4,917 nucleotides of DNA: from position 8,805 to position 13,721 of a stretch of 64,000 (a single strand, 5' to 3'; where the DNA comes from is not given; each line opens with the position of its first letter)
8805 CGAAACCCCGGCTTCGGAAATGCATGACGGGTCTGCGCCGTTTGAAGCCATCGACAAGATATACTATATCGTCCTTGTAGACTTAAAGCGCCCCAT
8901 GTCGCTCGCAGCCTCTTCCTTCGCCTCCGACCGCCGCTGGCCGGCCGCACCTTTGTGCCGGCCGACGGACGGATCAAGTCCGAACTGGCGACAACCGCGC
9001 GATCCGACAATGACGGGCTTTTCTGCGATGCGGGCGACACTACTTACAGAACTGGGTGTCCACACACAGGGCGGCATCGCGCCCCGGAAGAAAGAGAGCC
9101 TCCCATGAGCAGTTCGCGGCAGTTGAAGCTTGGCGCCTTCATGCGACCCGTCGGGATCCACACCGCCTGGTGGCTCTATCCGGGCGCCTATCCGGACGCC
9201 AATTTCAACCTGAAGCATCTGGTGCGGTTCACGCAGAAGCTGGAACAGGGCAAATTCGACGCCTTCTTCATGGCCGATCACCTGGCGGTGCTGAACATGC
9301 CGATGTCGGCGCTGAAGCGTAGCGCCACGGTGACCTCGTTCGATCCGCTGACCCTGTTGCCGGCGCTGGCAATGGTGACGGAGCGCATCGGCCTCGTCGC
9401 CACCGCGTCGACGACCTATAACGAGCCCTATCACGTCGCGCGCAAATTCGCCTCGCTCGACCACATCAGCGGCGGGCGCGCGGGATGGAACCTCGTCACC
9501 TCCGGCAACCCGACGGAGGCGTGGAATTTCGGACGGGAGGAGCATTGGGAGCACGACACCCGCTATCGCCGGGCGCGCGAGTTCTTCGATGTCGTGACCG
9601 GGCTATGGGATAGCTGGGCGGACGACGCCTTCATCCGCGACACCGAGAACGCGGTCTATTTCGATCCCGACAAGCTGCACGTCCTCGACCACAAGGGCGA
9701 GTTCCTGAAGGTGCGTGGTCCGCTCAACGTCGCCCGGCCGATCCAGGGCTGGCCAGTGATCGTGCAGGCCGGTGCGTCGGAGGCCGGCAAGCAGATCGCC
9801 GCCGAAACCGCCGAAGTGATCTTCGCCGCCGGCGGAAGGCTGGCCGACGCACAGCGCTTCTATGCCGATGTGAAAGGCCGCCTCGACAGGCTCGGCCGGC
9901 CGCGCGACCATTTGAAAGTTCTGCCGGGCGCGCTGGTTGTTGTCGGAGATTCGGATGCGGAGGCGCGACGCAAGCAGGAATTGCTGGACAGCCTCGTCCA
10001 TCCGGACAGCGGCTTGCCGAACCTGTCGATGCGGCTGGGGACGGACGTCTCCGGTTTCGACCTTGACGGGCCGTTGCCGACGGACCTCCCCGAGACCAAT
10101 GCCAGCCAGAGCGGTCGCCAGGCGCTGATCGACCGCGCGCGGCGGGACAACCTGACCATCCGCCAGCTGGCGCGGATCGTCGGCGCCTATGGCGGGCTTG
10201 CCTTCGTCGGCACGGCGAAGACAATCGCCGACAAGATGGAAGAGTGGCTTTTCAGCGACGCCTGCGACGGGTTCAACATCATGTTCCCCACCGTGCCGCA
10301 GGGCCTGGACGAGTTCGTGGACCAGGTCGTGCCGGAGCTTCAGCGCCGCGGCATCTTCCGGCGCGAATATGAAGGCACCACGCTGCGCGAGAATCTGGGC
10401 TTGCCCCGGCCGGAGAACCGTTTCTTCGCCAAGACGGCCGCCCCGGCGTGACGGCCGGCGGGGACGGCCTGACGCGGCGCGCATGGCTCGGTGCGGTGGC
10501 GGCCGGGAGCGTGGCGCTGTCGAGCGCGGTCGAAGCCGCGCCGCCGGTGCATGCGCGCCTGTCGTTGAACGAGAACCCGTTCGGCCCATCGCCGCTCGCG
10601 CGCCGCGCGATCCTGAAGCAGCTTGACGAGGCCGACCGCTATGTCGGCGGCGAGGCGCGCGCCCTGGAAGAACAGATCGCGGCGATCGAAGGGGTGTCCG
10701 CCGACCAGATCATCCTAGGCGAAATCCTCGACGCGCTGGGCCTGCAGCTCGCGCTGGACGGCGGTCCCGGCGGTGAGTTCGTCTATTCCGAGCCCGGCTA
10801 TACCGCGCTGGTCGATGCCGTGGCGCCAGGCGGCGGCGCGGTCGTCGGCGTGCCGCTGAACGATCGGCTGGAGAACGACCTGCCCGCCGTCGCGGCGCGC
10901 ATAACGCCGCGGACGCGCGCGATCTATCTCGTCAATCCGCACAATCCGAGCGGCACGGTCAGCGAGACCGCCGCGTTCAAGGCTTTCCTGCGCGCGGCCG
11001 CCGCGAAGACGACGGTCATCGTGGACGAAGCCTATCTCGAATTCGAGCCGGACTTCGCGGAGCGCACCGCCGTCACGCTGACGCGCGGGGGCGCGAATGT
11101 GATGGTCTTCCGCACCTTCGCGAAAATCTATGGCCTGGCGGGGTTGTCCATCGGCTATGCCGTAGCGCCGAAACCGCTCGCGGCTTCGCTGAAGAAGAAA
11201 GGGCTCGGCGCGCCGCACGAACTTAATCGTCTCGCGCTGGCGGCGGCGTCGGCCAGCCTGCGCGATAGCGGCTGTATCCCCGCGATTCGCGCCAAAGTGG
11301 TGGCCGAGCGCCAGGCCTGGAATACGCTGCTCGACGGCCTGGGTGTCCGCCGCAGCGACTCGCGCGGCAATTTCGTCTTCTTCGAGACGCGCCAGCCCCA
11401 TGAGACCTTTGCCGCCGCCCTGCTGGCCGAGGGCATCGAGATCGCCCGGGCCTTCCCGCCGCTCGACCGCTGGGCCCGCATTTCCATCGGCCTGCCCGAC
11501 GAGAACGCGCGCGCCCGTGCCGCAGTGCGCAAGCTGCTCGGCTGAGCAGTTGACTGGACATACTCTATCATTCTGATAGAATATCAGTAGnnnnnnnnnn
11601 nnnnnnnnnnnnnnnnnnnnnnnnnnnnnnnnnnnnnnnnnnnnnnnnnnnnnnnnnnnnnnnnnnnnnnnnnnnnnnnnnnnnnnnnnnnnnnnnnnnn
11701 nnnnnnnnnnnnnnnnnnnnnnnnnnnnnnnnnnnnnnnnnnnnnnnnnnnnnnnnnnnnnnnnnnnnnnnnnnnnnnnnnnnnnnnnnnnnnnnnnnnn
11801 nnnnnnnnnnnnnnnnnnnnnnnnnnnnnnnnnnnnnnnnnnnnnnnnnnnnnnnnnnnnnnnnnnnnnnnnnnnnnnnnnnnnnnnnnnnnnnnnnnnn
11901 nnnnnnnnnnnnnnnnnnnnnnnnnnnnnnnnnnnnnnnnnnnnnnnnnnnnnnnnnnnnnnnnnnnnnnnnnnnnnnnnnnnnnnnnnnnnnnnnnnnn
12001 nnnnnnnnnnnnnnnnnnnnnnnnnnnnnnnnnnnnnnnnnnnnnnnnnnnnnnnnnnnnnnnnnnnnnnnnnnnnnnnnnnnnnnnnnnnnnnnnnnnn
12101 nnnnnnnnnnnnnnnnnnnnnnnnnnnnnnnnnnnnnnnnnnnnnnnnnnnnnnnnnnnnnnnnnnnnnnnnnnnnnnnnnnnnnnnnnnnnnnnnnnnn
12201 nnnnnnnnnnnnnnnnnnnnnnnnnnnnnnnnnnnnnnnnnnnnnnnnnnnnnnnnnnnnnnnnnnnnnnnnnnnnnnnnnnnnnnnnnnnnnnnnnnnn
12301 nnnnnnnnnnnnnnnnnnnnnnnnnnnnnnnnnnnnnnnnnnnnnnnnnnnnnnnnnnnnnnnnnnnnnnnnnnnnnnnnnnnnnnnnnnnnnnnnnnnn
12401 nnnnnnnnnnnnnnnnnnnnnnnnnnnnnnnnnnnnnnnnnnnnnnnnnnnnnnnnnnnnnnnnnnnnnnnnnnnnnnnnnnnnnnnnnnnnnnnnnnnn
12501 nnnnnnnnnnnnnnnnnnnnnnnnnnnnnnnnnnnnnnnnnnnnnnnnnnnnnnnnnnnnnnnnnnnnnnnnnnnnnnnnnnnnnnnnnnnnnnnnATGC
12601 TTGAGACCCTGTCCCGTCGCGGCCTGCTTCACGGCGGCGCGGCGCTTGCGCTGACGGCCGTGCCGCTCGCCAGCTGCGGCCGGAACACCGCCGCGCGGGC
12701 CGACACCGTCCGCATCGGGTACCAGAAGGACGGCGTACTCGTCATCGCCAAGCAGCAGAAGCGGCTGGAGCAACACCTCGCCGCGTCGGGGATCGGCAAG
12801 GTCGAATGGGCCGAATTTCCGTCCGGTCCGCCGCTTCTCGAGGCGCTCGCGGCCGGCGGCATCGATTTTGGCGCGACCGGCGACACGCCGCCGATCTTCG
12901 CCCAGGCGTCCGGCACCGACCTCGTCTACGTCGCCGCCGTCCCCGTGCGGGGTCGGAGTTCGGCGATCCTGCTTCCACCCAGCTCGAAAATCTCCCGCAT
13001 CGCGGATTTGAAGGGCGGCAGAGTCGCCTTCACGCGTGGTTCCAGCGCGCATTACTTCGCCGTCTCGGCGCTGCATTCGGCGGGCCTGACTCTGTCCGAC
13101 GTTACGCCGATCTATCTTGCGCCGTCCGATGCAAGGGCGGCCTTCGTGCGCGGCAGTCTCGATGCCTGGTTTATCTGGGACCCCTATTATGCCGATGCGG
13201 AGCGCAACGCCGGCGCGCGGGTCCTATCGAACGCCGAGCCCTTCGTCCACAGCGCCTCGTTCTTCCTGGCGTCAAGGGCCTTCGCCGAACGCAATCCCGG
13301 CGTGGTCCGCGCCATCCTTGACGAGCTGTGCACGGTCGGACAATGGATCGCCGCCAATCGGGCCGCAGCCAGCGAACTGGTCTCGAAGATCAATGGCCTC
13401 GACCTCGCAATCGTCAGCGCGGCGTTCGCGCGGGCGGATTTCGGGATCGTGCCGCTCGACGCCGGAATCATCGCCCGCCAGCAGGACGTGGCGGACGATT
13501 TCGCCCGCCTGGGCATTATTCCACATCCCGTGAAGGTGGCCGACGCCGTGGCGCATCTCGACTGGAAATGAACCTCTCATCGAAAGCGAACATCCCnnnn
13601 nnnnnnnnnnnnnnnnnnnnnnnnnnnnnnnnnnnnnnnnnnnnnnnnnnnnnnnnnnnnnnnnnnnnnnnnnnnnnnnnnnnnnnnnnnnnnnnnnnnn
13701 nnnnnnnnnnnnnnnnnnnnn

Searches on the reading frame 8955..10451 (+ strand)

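Call 3: search_protein_families(library=pfam, proteins=[window:8955-10451:+])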
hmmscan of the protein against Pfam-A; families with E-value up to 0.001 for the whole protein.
window:8955-10451:+ (498 aa): 1 family
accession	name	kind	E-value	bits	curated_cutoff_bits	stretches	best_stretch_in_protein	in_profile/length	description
PF00296.26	Bac_luciferase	-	3.3e-49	168.4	27.9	1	80-431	19-307/314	Luciferase-like monooxygenase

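Call 4: search_protein_families(library=ncbifam, proteins=[window:8955-10451:+])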
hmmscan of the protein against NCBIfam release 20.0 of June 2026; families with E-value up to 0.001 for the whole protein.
window:8955-10451:+ (498 aa): 16 families
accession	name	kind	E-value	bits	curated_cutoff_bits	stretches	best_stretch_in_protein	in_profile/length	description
TIGR03860.1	FMN_nitrolo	subfamily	7.2e-169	562.1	279.7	1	59-480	1-422/422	NtaA/DmoA family FMN-dependent monooxygenase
TIGR04021.1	LLM_DMSO2_sfnG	equivalog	1e-21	77.7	382.95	1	132-340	64-248/350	dimethylsulfone monooxygenase SfnG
TIGR03619.1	F420_Rv2161c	subfamily_domain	3.6e-19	69.3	166.9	1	91-219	2-131/247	TIGR03619 family F420-dependent LLM class oxidoreductase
TIGR03565.1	alk_sulf_monoox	equivalog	1.3e-17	63.9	518.2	1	130-338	54-237/346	FMNH2-dependent alkanesulfonate monooxygenase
TIGR03612.1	RutA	equivalog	2.1e-16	60.4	498.3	1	128-221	64-158/355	pyrimidine utilization protein A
NF001939.1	PRK00719.1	subfamily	6.3e-16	58.1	510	1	130-317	54-219/373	alkanesulfonate monooxygenase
TIGR03560.1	F420_Rv1855c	subfamily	9.1e-16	58.3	231.4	1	85-320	11-222/227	TIGR03560 family F420-dependent LLM class oxidoreductase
TIGR03571.1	lucif_BA3436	subfamily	1.2e-11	44.4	303.9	1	81-218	24-153/304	TIGR03571 family LLM class oxidoreductase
TIGR03621.1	F420_MSMEG_2516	subfamily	5.7e-07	29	213.15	0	130-177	41-89/295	TIGR03621 family F420-dependent LLM class oxidoreductase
TIGR04036.1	LLM_CE1758_fam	subfamily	5.4e-05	22.2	479.1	1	78-188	19-117/355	CE1758 family FMN-dependent luciferase-like monooxygenase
TIGR03617.1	F420_MSMEG_2256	subfamily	9.5e-05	21.4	278.15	0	130-342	20-217/318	TIGR03617 family F420-dependent LLM class oxidoreductase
TIGR03856.1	F420_MSMEG_2906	subfamily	0.00022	20.8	243.7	1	94-175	23-98/249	LLM class F420-dependent oxidoreductase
TIGR04027.1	LLM_KPN_01858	hypoth_equivalog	0.00024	20.2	412.9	1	131-241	54-157/326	putative FMN-dependent luciferase-like monooxygenase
TIGR03559.1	F420_Rv3520c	subfamily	0.00026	20.2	335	1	125-219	34-125/325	LLM class F420-dependent oxidoreductase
TIGR04020.1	seco_metab_LLM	subfamily_domain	0.00051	19.3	244.45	1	132-218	54-137/341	MupA/Atu3671 family FMN-dependent luciferase-like monooxygenase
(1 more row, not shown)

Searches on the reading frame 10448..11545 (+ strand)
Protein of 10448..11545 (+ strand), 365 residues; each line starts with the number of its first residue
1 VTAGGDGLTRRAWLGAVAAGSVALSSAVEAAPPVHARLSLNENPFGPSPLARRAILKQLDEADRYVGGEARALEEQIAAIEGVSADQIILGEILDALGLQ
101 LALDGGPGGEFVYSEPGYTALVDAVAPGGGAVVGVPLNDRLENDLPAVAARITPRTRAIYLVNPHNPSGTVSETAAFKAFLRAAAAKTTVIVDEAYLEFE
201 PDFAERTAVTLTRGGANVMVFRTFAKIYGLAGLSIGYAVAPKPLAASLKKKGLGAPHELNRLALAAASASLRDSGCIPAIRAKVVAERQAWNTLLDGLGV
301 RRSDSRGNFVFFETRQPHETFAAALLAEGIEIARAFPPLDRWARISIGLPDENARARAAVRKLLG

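Call 3: search_protein_families(library=pfam, proteins=[window:10448-11545:+])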
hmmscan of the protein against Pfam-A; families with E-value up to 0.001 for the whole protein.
window:10448-11545:+ (365 aa): 1 family
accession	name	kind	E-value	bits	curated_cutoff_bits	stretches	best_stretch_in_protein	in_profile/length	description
PF00155.27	Aminotran_1_2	-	5.6e-33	115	19.7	1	38-355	6-355/361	Aminotransferase class I and II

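Call 4: search_protein_families(library=ncbifam, proteins=[window:10448-11545:+])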
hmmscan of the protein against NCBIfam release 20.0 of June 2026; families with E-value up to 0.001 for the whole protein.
window:10448-11545:+ (365 aa): 60 families (the best 25 are shown)
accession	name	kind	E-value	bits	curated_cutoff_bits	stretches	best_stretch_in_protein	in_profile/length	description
NF002878.0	PRK03321.1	subfamily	6.1e-60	202.8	374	1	35-360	24-345/352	histidinol-phosphate transaminase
TIGR01141.1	hisC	equivalog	2.6e-57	194.3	276.55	1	35-361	22-347/349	histidinol-phosphate transaminase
NF003496.0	PRK05166.1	equivalog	2.4e-55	187.8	540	1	33-363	36-369/373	histidinol-phosphate transaminase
NF006580.0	PRK09105.1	subfamily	9e-55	186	444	1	29-363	42-370/375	pyridoxal phosphate-dependent aminotransferase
NF051461.1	pyoverd_PtaA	equivalog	1.2e-48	165.6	500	1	9-360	5-356/359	pyoverdine biosynthesis transaminase PtaA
NF006014.0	PRK08153.1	equivalog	6.4e-48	163.5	510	1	32-356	32-356/370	pyridoxal phosphate-dependent aminotransferase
TIGR01140.1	L_thr_O3P_dcar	equivalog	2.2e-38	132.2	290.55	1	32-359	16-329/331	threonine-phosphate decarboxylase CobD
NF002877.0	PRK03317.1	equivalog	1.4e-35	122.8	409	1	34-363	32-366/374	histidinol-phosphate transaminase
NF041364.1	GntC_guanitoxin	equivalog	9.5e-28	97.1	415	1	72-328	41-317/356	guanitoxin biosynthesis PLP-dependent (S)-gamma-hydroxy-L-arginine cyclodehydratase GntC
NF002726.0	PRK02610.1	equivalog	2.7e-24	85.8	391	1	62-364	60-369/374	histidinol-phosphate transaminase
NF005915.1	PRK07908.1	equivalog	3.8e-20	72.5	360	1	49-350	28-321/332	Rv2231c family histidinol phosphate aminotransferase CobC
TIGR03947.1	viomycin_VioD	equivalog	1.1e-19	70.6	390.9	1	95-248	80-234/359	capreomycidine synthase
NF006569.0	PRK09082.1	subfamily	1.1e-18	67.5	420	1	107-250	114-260/386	methionine aminotransferase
NF053748.1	bifunc_CobBC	exception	3.4e-17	62.1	950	1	55-355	502-791/797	bifunctional hydrogenobyrinic acid a,c-diamide synthase/histidinol phosphate aminotransferase CobBC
NF005855.0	PRK07777.1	equivalog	1.7e-16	60.5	553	1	107-311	112-322/391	pyridoxal phosphate-dependent aminotransferase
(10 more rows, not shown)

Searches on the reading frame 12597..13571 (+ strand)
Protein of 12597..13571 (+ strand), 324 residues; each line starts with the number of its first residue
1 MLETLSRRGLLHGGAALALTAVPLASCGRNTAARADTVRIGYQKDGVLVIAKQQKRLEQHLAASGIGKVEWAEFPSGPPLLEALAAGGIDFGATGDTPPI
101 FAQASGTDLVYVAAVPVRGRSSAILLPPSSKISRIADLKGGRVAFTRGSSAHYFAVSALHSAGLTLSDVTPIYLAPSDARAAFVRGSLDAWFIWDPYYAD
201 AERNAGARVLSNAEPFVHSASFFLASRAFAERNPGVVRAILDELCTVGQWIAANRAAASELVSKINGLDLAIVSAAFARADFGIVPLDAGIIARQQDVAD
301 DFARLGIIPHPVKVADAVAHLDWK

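Call 3: search_protein_families(library=pfam, proteins=[window:12597-13571:+])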
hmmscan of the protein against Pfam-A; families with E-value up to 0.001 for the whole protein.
window:12597-13571:+ (324 aa): 4 families
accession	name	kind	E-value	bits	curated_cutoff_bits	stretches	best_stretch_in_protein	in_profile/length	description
PF13379.11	NMT1_2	-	7.2e-14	52.6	24.7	1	48-263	21-249/252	NMT1-like family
PF09084.16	NMT1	-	3.3e-13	50.5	20.5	1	81-242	35-200/216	NMT1/THI5 like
PF12974.12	Phosphonate-bd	-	1.8e-08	34.5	27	1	80-224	42-197/242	ABC transporter, phosphonate, periplasmic substrate-binding protein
PF04069.17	OpuAC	-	1e-05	25.7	21.2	1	57-244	20-226/257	Substrate binding domain of ABC-type glycine betaine transport system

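Call 4: search_protein_families(library=ncbifam, proteins=[window:12597-13571:+])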
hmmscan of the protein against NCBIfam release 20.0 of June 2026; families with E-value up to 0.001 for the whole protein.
window:12597-13571:+ (324 aa): 8 families
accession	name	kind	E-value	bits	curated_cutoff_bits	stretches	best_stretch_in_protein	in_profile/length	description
NF008588.0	PRK11553.1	subfamily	3.3e-84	282.5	299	1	22-319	13-309/319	aliphatic sulfonate ABC transporter substrate-binding protein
TIGR01728.1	SsuA_fam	subfamily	7.6e-68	228.8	163.5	1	38-319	1-285/290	aliphatic sulfonate ABC transporter substrate-binding protein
TIGR01729.1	taurine_ABC_bnd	equivalog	1.8e-22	80.1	304.25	1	60-257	20-219/300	taurine ABC transporter substrate-binding protein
NF008553.0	PRK11480.1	equivalog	3.7e-16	59.2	490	1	31-242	18-226/320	taurine ABC transporter substrate-binding protein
TIGR02122.1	TRAP_TAXI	subfamily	8.1e-07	28.2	84.35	1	127-193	128-196/320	TAXI family TRAP transporter solute-binding subunit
TIGR03427.1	ABC_peri_uca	equivalog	2.5e-06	26.9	333.9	1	133-210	99-176/328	putative urea ABC transporter substrate-binding protein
NF040735.1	SBP_SaoX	equivalog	0.00022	20.4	300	1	81-237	43-204/330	ABC transporter substrate-binding subunit SaoX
TIGR01098.1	3A0109s03R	subfamily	0.00038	20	112.05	1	51-150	47-150/253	phosphate/phosphite/phosphonate ABC transporter substrate-binding protein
